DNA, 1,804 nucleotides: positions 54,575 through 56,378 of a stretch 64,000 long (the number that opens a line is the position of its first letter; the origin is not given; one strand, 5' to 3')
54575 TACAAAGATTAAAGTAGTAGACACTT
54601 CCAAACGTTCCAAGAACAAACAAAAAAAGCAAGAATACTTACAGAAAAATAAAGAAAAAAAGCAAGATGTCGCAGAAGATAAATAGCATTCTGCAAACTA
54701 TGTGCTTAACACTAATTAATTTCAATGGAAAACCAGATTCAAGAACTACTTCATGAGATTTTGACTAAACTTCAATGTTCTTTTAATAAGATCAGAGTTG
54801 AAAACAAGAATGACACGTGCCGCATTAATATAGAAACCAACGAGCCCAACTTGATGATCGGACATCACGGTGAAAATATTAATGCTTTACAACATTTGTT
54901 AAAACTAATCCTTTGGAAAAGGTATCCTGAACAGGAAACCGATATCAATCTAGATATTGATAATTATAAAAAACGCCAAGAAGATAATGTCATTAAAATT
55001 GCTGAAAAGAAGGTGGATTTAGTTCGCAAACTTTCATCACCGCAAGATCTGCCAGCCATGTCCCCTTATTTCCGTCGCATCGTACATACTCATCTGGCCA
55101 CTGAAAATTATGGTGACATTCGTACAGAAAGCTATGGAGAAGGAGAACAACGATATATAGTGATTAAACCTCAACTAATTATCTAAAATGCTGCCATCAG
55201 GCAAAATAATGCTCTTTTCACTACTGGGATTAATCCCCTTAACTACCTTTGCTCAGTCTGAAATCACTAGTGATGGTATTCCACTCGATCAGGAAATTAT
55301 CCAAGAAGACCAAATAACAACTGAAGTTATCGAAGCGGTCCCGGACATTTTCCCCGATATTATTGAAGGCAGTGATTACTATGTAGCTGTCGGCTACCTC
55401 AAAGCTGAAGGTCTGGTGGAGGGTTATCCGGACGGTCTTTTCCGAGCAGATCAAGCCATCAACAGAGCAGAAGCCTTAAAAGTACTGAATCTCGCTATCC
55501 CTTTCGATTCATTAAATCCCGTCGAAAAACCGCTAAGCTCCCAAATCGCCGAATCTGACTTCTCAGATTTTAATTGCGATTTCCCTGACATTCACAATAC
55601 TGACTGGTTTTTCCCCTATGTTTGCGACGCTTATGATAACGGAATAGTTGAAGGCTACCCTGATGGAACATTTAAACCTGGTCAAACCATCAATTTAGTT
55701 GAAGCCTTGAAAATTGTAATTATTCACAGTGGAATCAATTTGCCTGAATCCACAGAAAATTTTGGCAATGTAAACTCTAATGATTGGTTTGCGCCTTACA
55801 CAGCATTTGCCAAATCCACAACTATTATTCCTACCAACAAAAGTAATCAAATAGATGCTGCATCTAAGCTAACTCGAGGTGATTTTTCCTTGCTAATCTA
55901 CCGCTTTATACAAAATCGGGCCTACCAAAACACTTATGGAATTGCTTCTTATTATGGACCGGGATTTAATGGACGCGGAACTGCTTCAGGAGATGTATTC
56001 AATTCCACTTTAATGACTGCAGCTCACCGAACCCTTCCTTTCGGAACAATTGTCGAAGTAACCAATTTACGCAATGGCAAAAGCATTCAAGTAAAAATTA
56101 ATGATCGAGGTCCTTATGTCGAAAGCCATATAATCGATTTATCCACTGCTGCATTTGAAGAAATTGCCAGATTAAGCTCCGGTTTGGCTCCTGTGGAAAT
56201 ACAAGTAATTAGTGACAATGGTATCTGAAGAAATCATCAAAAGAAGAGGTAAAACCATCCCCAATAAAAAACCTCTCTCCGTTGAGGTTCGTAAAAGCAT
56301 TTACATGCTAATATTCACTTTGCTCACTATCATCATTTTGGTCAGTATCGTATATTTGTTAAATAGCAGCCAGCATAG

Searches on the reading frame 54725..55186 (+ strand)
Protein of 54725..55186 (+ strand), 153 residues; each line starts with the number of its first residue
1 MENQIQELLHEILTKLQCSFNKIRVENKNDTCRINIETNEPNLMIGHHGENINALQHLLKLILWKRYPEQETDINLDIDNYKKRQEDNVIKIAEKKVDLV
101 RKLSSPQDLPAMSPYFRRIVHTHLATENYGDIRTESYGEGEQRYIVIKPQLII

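Call 17: search_protein_families(library=pfam, proteins=[window:54725-55186:+], max_evalue=0.05)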
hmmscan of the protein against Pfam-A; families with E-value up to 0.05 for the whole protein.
window:54725-55186:+ (153 aa): 5 families
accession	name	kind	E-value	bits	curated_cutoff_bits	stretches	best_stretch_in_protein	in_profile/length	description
PF01424.28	R3H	-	1.3e-13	51.2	26.8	1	89-149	3-60/60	R3H domain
PF13083.13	KH_KhpA-B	-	4.1e-08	33.5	32.1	1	7-65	2-64/73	KhpA/KhpB, KH domain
PF07650.23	KH_2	-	9.7e-07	29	22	1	5-64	2-59/78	KH domain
PF20391.3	DUF6686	-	0.012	16.1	23.9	1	9-61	44-96/117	Family of unknown function (DUF6686)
PF16490.10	Oxidoreduct_C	-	0.035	14.2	27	0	49-90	55-97/278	Putative oxidoreductase C terminal domain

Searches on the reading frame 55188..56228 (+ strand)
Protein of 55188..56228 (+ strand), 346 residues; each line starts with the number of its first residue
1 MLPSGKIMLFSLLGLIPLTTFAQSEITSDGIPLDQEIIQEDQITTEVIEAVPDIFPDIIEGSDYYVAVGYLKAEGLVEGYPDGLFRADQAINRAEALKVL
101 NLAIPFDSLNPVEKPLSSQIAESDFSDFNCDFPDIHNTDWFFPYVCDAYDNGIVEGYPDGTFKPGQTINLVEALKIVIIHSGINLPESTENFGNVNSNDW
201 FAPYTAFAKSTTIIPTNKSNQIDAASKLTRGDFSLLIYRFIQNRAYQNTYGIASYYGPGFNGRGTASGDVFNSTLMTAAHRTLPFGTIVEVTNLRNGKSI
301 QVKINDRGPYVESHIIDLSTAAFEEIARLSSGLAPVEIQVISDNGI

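Call 17: search_protein_families(library=pfam, proteins=[window:55188-56228:+], max_evalue=0.05)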
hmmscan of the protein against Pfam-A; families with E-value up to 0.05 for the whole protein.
window:55188-56228:+ (346 aa): 2 families
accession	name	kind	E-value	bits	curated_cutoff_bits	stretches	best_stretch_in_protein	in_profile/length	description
PF03330.24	DPBB_1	-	3e-25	88.7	28.8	1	251-338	4-83/83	Lytic transglycolase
PF00395.25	SLH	-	1.1e-22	80.2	20.8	2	132-169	2-39/44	S-layer homology domain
